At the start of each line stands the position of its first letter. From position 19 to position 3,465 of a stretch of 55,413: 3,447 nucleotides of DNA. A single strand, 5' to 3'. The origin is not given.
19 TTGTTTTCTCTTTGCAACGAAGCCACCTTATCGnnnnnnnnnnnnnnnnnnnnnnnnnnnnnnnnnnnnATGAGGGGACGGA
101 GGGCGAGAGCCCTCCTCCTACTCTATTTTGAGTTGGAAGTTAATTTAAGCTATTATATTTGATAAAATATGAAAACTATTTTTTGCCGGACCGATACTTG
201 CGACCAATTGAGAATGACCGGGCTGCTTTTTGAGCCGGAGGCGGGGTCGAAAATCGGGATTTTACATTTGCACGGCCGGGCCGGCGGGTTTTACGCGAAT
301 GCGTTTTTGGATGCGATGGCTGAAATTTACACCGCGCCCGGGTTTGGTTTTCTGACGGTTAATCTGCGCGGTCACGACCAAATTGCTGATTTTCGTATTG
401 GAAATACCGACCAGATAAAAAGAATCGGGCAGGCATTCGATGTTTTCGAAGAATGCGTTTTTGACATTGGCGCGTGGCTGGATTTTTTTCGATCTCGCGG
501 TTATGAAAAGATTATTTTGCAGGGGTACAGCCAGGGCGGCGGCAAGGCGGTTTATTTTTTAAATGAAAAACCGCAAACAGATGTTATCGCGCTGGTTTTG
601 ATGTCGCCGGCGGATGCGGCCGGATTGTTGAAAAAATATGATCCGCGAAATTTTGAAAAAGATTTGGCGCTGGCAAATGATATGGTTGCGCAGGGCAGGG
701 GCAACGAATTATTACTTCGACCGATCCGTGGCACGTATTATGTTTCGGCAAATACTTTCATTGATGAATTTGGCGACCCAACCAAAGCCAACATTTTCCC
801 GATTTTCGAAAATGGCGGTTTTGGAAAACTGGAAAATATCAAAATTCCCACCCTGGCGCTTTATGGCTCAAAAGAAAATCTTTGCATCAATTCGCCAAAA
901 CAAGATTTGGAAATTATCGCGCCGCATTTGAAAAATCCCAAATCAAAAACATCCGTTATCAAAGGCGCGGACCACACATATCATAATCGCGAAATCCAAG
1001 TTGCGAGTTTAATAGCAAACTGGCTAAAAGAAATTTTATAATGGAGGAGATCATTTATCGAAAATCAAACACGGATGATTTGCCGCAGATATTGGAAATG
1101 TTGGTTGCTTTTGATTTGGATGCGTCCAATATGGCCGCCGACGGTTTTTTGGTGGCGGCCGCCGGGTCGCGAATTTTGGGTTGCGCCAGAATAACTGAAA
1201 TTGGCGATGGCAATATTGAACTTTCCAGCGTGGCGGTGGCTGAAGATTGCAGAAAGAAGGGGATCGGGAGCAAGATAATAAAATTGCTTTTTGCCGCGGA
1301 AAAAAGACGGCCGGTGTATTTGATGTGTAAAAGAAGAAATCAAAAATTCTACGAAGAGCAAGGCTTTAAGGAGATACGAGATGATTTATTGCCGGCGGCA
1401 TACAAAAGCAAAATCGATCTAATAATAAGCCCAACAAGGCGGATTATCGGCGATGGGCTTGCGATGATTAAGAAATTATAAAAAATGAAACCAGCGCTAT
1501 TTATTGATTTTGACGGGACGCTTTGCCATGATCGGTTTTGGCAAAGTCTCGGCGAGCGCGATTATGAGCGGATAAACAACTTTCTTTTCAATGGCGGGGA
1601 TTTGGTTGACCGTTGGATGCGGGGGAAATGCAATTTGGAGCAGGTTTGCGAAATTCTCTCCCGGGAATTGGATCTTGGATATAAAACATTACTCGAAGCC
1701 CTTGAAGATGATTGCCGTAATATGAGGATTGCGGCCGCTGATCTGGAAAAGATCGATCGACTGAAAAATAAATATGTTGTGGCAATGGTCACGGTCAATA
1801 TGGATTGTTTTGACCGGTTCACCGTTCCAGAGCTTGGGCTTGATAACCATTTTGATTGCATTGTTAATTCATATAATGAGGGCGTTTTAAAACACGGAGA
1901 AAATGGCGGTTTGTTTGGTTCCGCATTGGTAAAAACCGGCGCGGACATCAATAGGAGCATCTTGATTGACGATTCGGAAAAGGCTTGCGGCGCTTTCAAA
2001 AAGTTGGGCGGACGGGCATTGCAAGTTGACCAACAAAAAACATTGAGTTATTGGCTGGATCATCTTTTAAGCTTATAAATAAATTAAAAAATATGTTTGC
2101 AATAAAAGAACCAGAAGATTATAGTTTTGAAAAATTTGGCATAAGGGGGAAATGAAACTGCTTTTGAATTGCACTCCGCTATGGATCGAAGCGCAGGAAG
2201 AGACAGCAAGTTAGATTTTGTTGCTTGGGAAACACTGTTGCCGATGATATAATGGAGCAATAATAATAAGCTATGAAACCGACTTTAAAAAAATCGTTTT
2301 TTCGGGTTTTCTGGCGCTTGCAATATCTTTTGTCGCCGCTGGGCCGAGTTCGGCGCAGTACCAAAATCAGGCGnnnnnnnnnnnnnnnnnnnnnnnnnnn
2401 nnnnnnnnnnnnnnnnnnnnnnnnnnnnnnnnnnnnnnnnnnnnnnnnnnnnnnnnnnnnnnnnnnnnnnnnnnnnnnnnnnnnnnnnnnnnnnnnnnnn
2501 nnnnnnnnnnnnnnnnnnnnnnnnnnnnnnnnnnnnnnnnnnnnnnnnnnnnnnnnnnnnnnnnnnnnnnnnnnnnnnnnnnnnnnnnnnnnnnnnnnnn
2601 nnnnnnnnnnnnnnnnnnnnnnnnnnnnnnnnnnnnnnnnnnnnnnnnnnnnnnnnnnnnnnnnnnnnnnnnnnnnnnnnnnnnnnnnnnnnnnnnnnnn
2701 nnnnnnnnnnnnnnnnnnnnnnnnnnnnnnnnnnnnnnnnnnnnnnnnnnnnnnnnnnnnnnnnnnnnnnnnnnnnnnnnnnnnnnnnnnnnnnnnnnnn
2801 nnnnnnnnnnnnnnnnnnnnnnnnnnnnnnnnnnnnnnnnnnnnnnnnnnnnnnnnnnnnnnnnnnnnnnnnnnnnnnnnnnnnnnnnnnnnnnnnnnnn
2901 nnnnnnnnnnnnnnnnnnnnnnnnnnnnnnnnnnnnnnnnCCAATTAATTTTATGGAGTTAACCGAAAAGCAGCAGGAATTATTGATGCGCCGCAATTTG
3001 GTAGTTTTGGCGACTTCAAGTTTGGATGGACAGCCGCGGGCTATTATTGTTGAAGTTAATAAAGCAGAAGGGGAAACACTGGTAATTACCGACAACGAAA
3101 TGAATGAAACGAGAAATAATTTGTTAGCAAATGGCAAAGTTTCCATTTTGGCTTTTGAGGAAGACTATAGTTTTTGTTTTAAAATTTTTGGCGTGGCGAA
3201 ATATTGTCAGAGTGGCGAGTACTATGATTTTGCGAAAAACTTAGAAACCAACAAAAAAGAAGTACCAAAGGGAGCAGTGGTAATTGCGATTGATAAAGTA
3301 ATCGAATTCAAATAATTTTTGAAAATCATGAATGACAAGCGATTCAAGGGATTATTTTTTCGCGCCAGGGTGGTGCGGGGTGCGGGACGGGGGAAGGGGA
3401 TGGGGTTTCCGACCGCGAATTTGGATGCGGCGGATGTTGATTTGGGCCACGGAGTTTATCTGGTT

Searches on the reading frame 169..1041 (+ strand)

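Call 5: search_protein_families(library=pfam, proteins=[window:169-1041:+], max_evalue=0.001)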
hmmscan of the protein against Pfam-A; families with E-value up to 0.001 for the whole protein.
window:169-1041:+ (290 aa): 3 families
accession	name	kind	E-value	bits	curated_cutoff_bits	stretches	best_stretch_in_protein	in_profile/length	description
PF12146.15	Hydrolase_4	-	2.2e-09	37.4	27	1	42-148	16-110/239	Serine aminopeptidase, S33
PF00561.26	Abhydrolase_1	-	1.4e-07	31.9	25.8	1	32-167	4-129/245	alpha/beta hydrolase fold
PF08538.16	DUF1749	-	0.00032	20.3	24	0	103-277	90-284/299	Protein of unknown function (DUF1749)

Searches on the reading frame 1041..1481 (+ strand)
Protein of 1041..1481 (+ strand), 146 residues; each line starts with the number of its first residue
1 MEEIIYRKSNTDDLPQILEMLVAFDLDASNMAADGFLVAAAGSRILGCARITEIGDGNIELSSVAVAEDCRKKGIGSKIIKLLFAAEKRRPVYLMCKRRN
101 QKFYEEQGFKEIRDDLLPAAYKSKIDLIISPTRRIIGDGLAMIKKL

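Call 5: search_protein_families(library=pfam, proteins=[window:1041-1481:+], max_evalue=0.001)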
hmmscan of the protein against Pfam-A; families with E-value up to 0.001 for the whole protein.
window:1041-1481:+ (146 aa): 3 families
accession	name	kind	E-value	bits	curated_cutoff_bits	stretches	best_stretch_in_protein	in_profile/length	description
PF13508.13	Acetyltransf_7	-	5.3e-14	52.8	27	1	35-111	4-84/84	Acetyltransferase (GNAT) domain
PF00583.31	Acetyltransf_1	-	3.6e-12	47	20.7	1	32-109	31-116/116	Acetyltransferase (GNAT) family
PF13673.13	Acetyltransf_10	-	1.9e-07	31.6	23.6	1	36-113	33-111/128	Acetyltransferase (GNAT) domain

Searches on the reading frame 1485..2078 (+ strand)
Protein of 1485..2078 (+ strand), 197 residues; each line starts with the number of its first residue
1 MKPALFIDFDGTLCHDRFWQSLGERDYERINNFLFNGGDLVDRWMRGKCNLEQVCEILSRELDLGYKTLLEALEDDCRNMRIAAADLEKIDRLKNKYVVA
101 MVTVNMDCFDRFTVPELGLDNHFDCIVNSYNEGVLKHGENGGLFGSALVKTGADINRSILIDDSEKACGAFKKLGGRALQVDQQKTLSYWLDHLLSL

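Call 5: search_protein_families(library=pfam, proteins=[window:1485-2078:+], max_evalue=0.001)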
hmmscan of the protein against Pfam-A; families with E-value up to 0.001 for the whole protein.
window:1485-2078:+ (197 aa): 1 family
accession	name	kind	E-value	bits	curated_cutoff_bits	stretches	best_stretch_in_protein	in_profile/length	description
PF00702.32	Hydrolase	-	0.00057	20.8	26.4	0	4-174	3-190/191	haloacid dehalogenase-like hydrolase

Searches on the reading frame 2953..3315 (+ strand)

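Call 5: search_protein_families(library=pfam, proteins=[window:2953-3315:+], max_evalue=0.001)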
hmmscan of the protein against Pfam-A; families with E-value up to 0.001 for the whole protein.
window:2953-3315:+ (120 aa): 1 family
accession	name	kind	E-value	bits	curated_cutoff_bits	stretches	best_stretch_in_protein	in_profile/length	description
PF01243.27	PNPOx_N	-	5.2e-14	53.1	28.1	1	3-116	1-116/120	Pyridoxamine 5'-phosphate oxidase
